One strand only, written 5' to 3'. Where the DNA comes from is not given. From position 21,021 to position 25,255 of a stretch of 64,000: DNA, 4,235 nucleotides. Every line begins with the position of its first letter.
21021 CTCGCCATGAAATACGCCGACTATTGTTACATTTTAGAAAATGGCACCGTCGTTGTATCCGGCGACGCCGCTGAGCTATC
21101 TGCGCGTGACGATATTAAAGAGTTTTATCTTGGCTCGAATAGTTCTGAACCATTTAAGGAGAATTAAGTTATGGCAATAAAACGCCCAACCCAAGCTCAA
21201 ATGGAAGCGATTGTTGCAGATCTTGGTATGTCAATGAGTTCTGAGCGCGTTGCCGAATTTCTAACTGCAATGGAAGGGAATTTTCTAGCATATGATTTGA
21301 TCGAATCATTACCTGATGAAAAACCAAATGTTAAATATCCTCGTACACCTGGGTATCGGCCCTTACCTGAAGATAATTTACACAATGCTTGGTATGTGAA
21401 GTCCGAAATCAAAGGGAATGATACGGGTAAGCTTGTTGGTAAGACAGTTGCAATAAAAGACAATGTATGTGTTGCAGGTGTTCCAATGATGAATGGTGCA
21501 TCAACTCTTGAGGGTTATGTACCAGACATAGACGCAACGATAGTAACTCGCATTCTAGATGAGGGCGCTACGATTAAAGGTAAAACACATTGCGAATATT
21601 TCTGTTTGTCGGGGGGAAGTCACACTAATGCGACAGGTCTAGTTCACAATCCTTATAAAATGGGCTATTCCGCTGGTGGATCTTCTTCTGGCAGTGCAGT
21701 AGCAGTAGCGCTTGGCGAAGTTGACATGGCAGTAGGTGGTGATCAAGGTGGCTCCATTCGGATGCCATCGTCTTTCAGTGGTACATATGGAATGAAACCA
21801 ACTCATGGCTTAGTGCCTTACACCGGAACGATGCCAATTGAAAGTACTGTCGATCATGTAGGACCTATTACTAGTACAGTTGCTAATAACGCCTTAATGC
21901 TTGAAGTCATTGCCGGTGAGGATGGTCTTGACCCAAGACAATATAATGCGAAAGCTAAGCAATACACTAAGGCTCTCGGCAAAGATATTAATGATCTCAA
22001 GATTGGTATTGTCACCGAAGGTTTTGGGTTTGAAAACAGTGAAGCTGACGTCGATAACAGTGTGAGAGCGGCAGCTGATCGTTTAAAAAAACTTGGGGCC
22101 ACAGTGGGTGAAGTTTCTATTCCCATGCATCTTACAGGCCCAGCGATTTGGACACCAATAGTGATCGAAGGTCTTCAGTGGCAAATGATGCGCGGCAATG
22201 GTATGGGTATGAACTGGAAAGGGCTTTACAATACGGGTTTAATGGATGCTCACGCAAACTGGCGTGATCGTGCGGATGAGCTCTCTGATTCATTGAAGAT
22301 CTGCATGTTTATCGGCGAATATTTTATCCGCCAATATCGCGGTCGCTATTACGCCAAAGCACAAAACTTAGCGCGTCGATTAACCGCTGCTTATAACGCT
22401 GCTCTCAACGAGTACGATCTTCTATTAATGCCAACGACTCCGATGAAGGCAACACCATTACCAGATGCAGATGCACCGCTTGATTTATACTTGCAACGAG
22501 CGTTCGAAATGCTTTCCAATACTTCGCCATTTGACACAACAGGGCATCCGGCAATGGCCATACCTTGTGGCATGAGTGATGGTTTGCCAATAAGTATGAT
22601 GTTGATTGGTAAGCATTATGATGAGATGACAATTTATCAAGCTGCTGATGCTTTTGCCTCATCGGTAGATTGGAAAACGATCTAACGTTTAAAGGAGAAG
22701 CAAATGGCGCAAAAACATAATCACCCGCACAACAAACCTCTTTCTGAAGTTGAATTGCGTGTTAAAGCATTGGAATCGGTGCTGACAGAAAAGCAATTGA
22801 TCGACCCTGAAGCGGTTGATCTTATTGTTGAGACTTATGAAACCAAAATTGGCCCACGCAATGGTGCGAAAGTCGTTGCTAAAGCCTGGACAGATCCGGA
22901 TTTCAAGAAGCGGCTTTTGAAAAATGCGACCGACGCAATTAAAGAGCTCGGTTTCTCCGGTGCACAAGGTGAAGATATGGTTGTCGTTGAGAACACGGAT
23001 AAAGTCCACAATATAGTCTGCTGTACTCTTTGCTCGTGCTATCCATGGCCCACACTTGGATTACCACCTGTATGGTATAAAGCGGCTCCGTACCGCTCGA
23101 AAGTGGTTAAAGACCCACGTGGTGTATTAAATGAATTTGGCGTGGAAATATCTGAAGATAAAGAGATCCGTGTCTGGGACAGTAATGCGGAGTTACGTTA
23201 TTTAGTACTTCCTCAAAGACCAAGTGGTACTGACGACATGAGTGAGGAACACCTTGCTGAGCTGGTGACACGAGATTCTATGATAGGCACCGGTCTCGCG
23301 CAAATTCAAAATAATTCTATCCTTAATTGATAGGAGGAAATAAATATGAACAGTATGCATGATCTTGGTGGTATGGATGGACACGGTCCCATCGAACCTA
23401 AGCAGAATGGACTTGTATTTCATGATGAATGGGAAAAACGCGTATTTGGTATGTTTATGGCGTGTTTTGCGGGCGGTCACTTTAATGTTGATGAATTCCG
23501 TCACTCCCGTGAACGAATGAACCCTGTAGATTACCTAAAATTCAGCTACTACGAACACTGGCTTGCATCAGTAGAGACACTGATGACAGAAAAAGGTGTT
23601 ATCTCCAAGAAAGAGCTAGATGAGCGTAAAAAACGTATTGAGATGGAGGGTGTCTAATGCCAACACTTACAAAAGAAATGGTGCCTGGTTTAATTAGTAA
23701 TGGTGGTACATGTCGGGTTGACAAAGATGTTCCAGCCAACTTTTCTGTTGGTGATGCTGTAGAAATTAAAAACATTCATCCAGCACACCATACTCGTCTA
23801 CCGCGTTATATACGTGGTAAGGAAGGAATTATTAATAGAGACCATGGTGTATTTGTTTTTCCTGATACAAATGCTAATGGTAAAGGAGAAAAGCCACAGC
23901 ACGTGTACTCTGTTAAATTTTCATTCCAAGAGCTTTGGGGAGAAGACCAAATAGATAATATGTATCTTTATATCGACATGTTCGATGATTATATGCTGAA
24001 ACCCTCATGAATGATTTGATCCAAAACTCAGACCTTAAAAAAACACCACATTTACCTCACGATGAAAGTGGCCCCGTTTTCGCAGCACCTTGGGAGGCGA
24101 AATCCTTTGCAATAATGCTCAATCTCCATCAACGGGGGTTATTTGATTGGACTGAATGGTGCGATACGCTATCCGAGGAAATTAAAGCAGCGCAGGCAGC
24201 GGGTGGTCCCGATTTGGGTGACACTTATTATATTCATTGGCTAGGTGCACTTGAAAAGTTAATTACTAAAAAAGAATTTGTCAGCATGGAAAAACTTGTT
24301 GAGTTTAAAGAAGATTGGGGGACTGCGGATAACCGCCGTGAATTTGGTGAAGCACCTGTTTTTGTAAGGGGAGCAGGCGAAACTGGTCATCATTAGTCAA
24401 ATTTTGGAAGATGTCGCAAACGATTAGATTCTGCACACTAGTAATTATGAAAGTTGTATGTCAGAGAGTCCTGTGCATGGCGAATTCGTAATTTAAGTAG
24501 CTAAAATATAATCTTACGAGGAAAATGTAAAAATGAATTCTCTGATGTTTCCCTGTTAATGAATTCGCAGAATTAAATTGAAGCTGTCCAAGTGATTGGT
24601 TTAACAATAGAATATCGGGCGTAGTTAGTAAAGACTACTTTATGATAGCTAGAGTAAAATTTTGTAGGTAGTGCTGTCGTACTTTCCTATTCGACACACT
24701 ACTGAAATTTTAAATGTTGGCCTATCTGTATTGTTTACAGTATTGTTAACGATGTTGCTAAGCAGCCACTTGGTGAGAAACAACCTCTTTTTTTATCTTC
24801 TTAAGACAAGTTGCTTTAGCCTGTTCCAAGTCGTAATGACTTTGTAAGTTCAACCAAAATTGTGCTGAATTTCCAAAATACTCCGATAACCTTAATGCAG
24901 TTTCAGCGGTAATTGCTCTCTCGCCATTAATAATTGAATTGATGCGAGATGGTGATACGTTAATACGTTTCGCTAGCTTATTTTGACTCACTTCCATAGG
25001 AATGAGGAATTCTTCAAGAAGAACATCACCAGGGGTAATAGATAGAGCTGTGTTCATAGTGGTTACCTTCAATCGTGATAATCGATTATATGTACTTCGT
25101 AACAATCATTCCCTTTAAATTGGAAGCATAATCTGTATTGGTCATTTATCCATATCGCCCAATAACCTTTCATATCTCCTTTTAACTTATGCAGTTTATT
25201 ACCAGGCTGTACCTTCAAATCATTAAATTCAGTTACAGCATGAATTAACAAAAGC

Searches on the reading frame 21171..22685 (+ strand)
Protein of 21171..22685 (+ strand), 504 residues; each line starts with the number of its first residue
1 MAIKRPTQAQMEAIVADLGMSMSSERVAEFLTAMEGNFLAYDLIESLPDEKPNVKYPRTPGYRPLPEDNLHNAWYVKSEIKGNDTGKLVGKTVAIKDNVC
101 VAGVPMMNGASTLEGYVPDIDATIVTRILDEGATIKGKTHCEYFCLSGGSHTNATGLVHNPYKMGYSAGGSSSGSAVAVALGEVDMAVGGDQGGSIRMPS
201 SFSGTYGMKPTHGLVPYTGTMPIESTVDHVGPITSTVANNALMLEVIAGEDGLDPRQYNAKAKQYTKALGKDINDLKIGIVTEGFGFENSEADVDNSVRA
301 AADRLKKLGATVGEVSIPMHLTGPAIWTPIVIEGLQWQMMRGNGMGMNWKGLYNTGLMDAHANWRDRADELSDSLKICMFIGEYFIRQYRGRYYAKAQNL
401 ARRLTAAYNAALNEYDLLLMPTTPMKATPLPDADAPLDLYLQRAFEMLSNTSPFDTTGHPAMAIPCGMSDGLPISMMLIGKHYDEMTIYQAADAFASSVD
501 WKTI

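Call 20: search_protein_families(library=ncbifam, proteins=[window:21171-22685:+], max_evalue=1e-8)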
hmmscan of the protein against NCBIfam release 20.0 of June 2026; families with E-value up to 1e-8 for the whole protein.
window:21171-22685:+ (504 aa): 26 families (the best 25 are shown)
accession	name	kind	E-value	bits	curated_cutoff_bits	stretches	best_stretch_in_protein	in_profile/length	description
NF005565.0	PRK07235.1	subfamily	7.6e-247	819.9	545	1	1-503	1-505/506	amidase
TIGR00132.1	gatA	equivalog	1.2e-82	278.1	481.1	1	69-500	41-465/466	Asp-tRNA(Asn)/Glu-tRNA(Gln) amidotransferase subunit GatA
NF004815.0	PRK06169.1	equivalog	2.1e-66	224.4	506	2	81-319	68-305/471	amidase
NF005688.0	PRK07488.1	equivalog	1.4e-56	192.4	532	1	77-484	63-451/474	indoleacetamide hydrolase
NF005450.0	PRK07042.1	equivalog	2.9e-54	184.3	458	2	81-316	65-295/464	amidase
NF006631.0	PRK09201.1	equivalog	3.5e-53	181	461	1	78-306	62-290/466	AtzE family amidohydrolase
TIGR02715.1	amido_AtzE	subfamily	1.3e-52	179.3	425.75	1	79-306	56-283/452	AtzE family amidohydrolase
NF005687.0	PRK07487.1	subfamily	2.8e-50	171.5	428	1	66-496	50-453/468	amidase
NF006006.0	PRK08137.1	equivalog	1.7e-49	169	534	1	81-316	94-335/529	amidase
NF006169.0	PRK08310.1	equivalog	5.1e-49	167.7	391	1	77-252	15-192/395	amidase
NF006043.0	PRK08186.1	subfamily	3.1e-47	161.3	487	1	80-317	63-293/600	allophanate hydrolase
NF005686.0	PRK07486.1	subfamily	7.4e-47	160.1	465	1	80-502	72-476/486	amidase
NF009119.0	PRK12470.1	equivalog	1e-45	156.6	498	2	87-315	72-293/462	amidase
NF005460.0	PRK07056.1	subfamily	8.7e-45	153.5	447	1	82-319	68-296/457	amidase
NF005899.0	PRK07869.1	equivalog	1.3e-44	152.8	418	2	81-319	67-300/471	amidase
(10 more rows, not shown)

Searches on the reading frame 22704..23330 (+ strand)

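Call 20: search_protein_families(library=ncbifam, proteins=[window:22704-23330:+], max_evalue=1e-8)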
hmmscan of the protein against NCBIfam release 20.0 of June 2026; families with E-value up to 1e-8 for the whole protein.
window:22704-23330:+ (208 aa): 3 families
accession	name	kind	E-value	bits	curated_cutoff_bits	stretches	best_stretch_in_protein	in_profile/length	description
TIGR01323.1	nitrile_alph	equivalog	1e-92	308.9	249.85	1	15-201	2-188/189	nitrile hydratase subunit alpha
TIGR03887.1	thiocyan_alph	equivalog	6.4e-54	182.8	291.45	1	15-201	5-199/200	thiocyanate hydrolase subunit gamma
TIGR03793.1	leader_NHLP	domain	3.2e-19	68.5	50.9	0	129-186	18-73/77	NHLP leader peptide family RiPP precursor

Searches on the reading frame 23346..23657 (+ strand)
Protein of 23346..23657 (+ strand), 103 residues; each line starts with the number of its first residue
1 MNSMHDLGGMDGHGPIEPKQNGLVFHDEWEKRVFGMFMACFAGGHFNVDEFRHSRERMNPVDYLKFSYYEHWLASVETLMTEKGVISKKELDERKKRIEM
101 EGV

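Call 57: search_protein_families(library=pfam, proteins=[window:23346-23657:+], max_evalue=0.001)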
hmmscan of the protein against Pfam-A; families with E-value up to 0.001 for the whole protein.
window:23346-23657:+ (103 aa): 1 family
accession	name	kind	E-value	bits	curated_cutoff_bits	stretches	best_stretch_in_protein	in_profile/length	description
PF21006.2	NHase_beta_N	-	5.2e-41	139.8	21.5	1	1-97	1-97/115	Nitrile hydratase beta subunit, N-terminal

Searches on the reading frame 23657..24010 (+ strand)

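Call 57: search_protein_families(library=pfam, proteins=[window:23657-24010:+], max_evalue=0.001)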
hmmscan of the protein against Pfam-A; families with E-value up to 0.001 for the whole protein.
window:23657-24010:+ (117 aa): 1 family
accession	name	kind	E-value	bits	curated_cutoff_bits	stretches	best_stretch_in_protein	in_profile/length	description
PF02211.21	NHase_beta_C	-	1.5e-33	115.5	27.7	1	21-113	4-96/98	Nitrile hydratase beta subunit, C-terminal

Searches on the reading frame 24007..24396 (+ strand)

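Call 9: search_protein_families(library=ncbifam, proteins=[window:24007-24396:+], max_evalue=0.001)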
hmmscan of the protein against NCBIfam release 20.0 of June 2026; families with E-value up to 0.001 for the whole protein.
window:24007-24396:+ (129 aa): 2 families
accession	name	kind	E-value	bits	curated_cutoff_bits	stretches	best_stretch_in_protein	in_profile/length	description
TIGR03889.1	nitrile_acc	equivalog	1.6e-25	88.9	46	1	25-95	1-71/74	nitrile hydratase accessory protein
TIGR03888.1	nitrile_beta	equivalog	5.5e-08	33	152.2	1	17-105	17-99/226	nitrile hydratase subunit beta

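Call 10: search_protein_families(library=pfam, proteins=[window:24007-24396:+], max_evalue=0.001)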
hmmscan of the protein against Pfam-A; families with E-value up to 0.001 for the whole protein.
window:24007-24396:+ (129 aa): 1 family
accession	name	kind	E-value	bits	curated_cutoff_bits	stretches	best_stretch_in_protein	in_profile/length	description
PF21006.2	NHase_beta_N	-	3.8e-09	37.1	21.5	1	18-103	18-97/115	Nitrile hydratase beta subunit, N-terminal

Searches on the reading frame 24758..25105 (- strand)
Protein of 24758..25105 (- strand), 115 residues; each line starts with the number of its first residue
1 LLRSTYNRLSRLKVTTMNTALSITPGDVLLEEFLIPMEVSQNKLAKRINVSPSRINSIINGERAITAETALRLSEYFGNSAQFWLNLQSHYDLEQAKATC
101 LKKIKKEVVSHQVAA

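Call 57: search_protein_families(library=pfam, proteins=[window:24758-25105:-], max_evalue=0.001)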
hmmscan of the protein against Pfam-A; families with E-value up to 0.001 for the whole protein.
window:24758-25105:- (115 aa): 5 families
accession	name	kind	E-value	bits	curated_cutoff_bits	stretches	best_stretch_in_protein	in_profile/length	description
PF01381.28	HTH_3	-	2.1e-12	47.3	23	1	32-82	3-53/55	Helix-turn-helix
PF12844.13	HTH_19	-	1.1e-07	32.1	30.2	1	39-84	13-57/64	Helix-turn-helix domain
PF13443.12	HTH_26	-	8.4e-06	26.4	22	1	30-78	2-51/63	Cro/C1-type HTH DNA-binding domain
PF13560.12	HTH_31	-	0.00018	22.2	27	1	39-78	15-55/64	Helix-turn-helix domain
PF15943.11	YdaS_toxin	-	0.00055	20.1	30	1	40-74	10-44/65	Bacterial toxin YdaS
